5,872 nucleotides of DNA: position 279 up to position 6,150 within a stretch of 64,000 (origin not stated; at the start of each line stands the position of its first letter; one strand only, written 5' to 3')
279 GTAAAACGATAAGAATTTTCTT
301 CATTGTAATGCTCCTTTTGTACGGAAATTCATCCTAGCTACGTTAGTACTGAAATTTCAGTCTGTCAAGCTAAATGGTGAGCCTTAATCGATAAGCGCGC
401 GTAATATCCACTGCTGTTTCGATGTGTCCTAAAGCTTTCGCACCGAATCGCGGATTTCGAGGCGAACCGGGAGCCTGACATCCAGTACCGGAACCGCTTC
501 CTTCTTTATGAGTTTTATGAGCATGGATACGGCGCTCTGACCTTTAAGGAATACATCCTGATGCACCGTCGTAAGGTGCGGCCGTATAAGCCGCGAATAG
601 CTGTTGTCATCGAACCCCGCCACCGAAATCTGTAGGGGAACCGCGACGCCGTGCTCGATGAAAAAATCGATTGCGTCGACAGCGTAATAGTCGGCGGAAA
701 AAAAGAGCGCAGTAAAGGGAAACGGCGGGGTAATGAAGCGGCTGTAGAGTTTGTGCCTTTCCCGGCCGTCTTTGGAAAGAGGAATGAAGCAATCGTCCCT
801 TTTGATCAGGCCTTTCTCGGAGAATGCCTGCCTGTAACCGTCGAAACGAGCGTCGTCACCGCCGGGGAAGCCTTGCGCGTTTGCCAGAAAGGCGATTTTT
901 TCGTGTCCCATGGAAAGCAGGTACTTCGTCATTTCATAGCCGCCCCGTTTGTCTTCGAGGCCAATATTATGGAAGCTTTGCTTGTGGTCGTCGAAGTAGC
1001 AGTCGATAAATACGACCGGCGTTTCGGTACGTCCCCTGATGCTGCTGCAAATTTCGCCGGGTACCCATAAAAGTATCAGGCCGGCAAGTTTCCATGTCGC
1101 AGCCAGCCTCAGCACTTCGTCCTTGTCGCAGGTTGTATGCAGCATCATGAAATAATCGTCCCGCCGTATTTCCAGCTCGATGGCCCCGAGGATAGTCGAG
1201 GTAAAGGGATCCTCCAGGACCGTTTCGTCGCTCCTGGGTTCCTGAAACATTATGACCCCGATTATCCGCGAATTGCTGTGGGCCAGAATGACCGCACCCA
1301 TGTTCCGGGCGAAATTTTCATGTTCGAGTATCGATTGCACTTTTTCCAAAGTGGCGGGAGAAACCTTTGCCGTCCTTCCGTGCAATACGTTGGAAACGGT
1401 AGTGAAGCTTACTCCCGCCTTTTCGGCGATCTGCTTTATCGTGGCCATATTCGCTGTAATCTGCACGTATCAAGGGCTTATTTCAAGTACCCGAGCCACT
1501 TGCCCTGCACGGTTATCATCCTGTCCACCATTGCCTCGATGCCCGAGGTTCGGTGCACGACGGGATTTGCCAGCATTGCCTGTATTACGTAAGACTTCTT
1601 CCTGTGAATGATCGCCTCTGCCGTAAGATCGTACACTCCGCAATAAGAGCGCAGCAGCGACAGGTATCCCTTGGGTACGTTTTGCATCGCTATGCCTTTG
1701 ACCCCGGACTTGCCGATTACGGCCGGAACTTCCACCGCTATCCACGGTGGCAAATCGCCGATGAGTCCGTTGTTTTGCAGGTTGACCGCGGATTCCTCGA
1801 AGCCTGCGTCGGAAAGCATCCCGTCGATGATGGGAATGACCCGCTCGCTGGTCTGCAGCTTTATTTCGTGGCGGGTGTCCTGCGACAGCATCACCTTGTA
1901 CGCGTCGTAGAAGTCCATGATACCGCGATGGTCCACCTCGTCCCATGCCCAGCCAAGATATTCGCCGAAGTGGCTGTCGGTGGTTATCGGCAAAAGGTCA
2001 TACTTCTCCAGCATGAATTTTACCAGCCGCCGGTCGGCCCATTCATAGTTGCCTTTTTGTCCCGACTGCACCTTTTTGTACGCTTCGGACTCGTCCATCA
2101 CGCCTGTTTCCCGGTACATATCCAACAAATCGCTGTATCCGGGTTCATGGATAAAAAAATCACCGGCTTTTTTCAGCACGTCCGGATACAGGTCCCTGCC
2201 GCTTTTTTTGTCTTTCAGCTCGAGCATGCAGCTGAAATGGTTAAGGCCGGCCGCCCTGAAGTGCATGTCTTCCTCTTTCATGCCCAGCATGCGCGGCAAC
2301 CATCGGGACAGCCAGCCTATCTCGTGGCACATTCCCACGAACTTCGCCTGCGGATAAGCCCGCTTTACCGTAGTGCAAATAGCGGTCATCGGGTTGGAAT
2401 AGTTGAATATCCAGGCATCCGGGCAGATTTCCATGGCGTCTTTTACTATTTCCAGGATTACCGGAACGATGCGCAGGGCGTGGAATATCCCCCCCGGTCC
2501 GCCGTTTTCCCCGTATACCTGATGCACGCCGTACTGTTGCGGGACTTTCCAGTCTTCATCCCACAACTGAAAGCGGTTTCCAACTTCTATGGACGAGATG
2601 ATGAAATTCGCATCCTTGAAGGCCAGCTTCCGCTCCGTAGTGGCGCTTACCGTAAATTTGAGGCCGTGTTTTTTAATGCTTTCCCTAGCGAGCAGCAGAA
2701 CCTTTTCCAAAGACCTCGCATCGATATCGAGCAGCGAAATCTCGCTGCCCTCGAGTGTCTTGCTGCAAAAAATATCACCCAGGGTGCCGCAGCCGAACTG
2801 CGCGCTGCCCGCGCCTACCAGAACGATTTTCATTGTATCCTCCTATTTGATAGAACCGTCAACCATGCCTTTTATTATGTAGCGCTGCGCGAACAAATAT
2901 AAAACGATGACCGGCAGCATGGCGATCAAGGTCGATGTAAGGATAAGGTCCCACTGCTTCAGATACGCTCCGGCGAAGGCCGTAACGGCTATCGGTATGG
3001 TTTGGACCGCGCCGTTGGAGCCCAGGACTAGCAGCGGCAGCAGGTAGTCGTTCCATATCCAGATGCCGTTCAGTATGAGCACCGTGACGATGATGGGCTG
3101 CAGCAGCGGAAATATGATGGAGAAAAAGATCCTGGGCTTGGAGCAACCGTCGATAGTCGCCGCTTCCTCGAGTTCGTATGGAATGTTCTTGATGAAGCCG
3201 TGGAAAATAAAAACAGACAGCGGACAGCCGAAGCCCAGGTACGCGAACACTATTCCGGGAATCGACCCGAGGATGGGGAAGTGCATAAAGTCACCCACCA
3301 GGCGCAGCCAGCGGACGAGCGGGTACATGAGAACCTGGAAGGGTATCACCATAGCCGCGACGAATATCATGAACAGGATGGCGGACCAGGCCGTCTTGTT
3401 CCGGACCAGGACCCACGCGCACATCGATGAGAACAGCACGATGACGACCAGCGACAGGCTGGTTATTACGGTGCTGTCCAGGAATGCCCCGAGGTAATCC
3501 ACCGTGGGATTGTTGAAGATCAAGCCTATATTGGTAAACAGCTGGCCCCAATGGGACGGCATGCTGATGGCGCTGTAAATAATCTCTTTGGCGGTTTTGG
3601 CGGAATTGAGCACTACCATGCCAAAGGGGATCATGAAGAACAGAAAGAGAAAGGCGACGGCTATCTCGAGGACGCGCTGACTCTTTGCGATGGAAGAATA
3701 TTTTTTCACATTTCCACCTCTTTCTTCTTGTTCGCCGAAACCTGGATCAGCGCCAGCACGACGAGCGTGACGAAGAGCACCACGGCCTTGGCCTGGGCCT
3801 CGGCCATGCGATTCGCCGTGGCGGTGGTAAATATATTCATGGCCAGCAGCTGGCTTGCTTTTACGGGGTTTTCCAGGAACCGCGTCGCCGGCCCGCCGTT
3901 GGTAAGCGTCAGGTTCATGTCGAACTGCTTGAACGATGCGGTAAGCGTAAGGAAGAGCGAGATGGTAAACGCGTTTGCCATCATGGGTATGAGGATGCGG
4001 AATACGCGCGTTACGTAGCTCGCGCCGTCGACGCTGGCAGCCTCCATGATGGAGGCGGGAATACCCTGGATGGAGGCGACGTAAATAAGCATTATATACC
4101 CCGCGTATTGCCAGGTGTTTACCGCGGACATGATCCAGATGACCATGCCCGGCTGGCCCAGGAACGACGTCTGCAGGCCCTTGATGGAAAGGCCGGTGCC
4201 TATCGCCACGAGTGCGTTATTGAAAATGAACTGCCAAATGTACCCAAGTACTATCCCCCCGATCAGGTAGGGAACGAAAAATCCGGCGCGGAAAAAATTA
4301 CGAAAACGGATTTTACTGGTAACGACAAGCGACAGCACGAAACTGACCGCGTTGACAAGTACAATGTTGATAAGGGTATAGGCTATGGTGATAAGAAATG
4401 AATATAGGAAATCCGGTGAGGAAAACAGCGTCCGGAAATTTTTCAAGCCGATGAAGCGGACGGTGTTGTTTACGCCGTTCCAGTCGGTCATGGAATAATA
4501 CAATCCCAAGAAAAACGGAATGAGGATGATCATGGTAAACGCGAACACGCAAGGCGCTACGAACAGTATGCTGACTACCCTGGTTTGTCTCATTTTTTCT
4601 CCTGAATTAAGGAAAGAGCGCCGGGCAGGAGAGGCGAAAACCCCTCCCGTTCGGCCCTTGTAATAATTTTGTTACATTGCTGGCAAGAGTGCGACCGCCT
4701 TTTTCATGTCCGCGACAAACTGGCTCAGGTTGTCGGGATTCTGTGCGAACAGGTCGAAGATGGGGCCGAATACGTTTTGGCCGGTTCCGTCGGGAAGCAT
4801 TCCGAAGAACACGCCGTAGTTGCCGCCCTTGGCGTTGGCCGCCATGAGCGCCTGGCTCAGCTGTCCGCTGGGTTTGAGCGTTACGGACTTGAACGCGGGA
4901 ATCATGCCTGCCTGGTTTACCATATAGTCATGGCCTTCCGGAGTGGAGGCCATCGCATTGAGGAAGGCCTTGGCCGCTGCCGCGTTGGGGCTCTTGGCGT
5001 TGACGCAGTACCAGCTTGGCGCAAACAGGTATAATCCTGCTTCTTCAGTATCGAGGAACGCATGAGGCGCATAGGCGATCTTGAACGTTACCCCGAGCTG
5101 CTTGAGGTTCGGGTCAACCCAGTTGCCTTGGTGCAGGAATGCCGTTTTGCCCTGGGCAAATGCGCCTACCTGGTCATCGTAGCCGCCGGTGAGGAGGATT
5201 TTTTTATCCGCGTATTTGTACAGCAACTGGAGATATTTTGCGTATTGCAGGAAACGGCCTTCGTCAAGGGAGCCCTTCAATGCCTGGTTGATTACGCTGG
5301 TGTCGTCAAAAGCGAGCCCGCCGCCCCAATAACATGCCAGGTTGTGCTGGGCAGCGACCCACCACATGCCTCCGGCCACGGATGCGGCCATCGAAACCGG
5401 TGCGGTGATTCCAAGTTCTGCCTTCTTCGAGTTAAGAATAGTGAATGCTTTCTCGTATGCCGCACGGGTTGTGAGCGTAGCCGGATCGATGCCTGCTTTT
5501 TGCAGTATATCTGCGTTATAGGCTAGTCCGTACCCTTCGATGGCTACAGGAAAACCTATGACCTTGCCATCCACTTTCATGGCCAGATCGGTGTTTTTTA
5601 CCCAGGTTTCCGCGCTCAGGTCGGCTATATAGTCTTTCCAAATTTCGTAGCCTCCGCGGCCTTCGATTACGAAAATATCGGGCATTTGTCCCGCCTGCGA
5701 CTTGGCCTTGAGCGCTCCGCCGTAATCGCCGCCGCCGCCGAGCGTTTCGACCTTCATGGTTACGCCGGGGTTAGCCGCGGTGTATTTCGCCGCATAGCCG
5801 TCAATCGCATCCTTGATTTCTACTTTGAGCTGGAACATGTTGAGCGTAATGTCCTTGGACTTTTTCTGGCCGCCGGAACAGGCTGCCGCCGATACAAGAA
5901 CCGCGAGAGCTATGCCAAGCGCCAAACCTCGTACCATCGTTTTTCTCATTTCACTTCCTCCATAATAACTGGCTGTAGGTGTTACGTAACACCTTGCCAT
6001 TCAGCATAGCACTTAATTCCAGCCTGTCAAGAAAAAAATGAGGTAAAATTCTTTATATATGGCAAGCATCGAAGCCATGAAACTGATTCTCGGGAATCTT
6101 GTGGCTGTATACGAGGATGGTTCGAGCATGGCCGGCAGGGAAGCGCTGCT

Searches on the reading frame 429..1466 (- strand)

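Call 63: search_protein_families(library=pfam, proteins=[window:429-1466:-], max_evalue=0.00001)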
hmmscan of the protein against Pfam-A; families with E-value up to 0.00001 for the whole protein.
window:429-1466:- (345 aa): 3 families
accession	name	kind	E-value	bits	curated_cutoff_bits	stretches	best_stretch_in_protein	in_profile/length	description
PF13377.12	Peripla_BP_3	-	2.1e-25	90.2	26.5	1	181-342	2-167/167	Periplasmic binding protein-like domain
PF00532.27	Peripla_BP_1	-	3.1e-13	50.3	22.2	1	84-334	11-275/281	Periplasmic binding proteins and sugar binding domain of LacI family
PF00356.27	LacI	-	1.2e-11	44.7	27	1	9-55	1-46/46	Bacterial regulatory proteins, lacI family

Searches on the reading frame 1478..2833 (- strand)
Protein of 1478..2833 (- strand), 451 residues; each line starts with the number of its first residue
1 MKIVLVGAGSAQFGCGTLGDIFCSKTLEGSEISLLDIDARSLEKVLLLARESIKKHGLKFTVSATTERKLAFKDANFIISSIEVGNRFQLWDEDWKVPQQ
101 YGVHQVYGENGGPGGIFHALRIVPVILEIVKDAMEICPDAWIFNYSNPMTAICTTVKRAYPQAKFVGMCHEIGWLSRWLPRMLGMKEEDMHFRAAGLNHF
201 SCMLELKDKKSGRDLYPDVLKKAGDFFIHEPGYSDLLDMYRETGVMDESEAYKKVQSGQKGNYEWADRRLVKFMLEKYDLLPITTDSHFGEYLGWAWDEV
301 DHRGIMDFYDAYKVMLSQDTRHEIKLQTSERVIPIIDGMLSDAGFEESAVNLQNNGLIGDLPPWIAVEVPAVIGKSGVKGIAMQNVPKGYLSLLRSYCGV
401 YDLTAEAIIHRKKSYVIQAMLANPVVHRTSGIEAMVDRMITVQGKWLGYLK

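Call 63: search_protein_families(library=pfam, proteins=[window:1478-2833:-], max_evalue=0.00001)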
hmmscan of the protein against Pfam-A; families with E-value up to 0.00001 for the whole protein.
window:1478-2833:- (451 aa): 2 families
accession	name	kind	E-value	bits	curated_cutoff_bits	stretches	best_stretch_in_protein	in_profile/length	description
PF02056.22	Glyco_hydro_4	-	4e-48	163.8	23.2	1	2-177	1-175/183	Family 4 glycosyl hydrolase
PF11975.13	Glyco_hydro_4C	-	2.9e-30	106.3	24.1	1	195-426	2-211/211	Family 4 glycosyl hydrolase C-terminal domain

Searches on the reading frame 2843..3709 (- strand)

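Call 63: search_protein_families(library=pfam, proteins=[window:2843-3709:-], max_evalue=0.00001)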
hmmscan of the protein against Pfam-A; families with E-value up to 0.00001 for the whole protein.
window:2843-3709:- (288 aa): 1 family
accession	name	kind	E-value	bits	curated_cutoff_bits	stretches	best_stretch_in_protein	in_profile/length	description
PF00528.27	BPD_transp_1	-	5.9e-21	75.5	26.4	1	91-282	2-182/184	Binding-protein-dependent transport system inner membrane component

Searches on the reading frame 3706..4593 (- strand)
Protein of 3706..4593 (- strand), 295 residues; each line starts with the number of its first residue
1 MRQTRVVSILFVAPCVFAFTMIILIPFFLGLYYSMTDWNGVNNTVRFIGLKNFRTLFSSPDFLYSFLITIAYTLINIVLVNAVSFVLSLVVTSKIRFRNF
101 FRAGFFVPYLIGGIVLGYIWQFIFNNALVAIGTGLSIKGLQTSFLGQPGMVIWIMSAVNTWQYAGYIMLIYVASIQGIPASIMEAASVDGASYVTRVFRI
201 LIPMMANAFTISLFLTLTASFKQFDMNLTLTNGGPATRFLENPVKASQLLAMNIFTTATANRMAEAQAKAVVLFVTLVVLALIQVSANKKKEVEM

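Call 63: search_protein_families(library=pfam, proteins=[window:3706-4593:-], max_evalue=0.00001)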
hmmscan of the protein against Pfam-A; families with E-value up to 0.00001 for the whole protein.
window:3706-4593:- (295 aa): 1 family
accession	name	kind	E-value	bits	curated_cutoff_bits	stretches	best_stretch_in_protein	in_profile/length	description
PF00528.27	BPD_transp_1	-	3.9e-10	40.2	26.4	1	92-283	9-168/184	Binding-protein-dependent transport system inner membrane component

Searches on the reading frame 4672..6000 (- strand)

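Call 63: search_protein_families(library=pfam, proteins=[window:4672-6000:-], max_evalue=0.00001)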
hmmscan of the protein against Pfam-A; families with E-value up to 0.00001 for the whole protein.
window:4672-6000:- (442 aa): 2 families
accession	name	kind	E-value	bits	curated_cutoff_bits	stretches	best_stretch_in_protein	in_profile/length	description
PF13416.11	SBP_bac_8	-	1e-30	107.9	27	1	69-379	2-271/279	Bacterial extracellular solute-binding protein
PF01547.30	SBP_bac_1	-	3.5e-18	67.1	26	1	63-353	5-303/307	Bacterial extracellular solute-binding protein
